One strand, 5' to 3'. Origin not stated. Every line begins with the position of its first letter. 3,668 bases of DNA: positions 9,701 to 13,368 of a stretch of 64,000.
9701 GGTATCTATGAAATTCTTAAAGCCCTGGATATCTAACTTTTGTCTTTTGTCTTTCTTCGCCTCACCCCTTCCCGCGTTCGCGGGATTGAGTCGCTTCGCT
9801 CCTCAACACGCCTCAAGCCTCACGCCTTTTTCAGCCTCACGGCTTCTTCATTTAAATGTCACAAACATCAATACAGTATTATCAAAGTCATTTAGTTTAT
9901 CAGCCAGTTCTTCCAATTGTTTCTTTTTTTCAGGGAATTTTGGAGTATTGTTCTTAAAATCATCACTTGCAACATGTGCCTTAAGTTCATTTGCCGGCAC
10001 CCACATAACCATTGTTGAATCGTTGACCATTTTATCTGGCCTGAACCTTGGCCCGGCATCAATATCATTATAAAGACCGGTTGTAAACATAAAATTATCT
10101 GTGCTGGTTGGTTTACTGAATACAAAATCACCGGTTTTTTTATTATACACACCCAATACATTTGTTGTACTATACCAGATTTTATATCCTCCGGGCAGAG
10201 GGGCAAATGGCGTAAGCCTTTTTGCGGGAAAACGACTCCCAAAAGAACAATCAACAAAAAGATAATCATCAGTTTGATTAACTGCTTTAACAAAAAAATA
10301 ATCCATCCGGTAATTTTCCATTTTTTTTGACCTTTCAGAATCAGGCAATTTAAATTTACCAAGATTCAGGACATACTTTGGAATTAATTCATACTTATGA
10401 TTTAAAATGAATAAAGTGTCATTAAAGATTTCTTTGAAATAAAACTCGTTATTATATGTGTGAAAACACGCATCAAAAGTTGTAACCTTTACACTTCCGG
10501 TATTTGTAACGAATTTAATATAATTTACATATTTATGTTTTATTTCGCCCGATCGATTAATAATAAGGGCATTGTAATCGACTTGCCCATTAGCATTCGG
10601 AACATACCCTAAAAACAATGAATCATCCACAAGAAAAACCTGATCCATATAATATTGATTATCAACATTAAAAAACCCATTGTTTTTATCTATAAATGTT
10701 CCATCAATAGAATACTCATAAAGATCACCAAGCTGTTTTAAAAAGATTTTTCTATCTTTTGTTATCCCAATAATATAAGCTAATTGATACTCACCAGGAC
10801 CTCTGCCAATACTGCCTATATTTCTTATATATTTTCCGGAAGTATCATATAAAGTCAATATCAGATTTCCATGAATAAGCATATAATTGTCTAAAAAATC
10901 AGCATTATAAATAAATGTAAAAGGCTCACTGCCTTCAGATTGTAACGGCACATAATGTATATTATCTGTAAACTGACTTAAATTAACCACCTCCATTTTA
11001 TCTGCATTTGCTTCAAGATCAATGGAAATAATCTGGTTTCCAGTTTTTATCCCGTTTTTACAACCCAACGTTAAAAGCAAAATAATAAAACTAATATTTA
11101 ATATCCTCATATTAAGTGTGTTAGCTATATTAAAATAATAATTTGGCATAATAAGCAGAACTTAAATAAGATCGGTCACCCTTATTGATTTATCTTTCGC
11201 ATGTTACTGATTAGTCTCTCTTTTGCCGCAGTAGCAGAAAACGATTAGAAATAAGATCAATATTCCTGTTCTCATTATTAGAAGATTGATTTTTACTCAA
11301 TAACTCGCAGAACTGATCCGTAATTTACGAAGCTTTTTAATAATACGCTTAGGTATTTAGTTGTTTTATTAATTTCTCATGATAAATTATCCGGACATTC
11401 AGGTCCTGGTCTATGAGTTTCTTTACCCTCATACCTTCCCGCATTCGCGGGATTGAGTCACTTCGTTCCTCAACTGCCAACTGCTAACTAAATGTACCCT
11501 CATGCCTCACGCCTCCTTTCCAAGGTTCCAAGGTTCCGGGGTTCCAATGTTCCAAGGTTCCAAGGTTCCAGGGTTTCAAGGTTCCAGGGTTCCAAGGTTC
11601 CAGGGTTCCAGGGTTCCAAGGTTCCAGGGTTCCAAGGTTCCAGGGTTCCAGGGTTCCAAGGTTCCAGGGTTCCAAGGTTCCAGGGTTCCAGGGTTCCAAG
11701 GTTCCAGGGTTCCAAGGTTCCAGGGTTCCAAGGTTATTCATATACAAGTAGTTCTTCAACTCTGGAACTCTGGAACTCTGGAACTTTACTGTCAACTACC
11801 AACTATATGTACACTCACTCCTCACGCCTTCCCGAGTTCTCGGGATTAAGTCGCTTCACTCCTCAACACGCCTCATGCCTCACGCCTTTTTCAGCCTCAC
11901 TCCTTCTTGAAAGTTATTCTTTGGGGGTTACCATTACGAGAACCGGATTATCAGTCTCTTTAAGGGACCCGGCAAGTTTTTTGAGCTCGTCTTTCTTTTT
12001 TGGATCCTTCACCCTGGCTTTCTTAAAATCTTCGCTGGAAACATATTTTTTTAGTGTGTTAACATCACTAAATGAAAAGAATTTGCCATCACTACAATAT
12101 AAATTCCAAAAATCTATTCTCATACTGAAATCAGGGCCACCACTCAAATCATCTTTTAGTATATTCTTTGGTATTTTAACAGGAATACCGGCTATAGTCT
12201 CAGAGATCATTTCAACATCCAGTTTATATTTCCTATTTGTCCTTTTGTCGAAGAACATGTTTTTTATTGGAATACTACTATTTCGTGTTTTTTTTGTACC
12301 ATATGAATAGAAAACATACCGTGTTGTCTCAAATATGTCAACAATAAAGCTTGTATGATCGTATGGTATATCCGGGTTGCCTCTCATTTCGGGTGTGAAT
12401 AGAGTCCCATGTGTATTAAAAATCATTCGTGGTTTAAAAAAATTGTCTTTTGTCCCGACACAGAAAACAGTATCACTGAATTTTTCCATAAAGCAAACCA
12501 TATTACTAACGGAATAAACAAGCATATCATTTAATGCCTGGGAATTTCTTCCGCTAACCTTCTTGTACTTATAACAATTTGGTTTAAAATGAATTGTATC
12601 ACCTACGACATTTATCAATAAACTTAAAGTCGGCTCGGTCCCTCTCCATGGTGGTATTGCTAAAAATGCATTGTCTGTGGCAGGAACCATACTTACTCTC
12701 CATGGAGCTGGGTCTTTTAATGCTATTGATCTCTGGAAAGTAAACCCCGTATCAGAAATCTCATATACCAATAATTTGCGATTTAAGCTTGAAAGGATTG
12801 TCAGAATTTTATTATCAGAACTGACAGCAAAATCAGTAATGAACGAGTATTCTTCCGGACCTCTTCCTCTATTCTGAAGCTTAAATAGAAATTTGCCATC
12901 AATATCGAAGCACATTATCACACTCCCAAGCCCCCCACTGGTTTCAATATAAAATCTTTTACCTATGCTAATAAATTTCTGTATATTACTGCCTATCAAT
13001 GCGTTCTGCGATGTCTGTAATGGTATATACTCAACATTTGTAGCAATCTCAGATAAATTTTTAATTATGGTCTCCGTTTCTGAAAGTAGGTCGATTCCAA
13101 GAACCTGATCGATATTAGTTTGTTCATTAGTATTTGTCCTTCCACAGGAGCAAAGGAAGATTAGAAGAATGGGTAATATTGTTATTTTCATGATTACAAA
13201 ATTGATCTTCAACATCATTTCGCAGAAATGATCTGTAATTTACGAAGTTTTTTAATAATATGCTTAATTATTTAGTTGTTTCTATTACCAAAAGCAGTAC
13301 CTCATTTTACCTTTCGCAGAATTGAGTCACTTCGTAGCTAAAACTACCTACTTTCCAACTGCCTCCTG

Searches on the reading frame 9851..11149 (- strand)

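Call 85: search_protein_families(library=pfam, proteins=[window:9851-11149:-], max_evalue=0.0001)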
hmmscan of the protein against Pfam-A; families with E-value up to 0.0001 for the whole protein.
window:9851-11149:- (433 aa): 2 families
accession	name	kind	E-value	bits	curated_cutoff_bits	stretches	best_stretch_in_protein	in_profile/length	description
PF17170.10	DUF5128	-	4.9e-14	52.7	22.9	1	48-290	14-252/321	6-bladed beta-propeller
PF16288.11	DUF4934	-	6.7e-05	23.4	27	1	57-153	3-101/102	Domain of unknown function (DUF4934)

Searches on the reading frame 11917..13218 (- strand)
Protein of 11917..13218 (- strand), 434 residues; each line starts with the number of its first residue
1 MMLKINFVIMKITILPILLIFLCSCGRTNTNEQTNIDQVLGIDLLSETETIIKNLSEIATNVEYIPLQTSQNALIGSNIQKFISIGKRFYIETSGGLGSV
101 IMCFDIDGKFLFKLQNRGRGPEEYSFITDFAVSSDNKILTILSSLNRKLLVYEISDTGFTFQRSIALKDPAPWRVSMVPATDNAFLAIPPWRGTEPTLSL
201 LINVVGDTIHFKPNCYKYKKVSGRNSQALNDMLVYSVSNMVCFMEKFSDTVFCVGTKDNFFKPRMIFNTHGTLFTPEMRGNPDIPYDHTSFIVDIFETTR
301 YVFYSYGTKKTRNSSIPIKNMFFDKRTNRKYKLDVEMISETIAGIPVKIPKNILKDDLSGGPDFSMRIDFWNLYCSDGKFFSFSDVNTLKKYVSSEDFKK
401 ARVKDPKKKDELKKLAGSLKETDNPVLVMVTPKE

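Call 85: search_protein_families(library=pfam, proteins=[window:11917-13218:-], max_evalue=0.0001)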
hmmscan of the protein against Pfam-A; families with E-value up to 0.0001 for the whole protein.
window:11917-13218:- (434 aa): 2 families
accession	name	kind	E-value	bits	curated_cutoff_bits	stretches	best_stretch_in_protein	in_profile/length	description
PF17170.10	DUF5128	-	1.6e-24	87.2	22.9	1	47-333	17-294/321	6-bladed beta-propeller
PF16288.11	DUF4934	-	6.7e-06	26.6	27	0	55-153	3-95/102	Domain of unknown function (DUF4934)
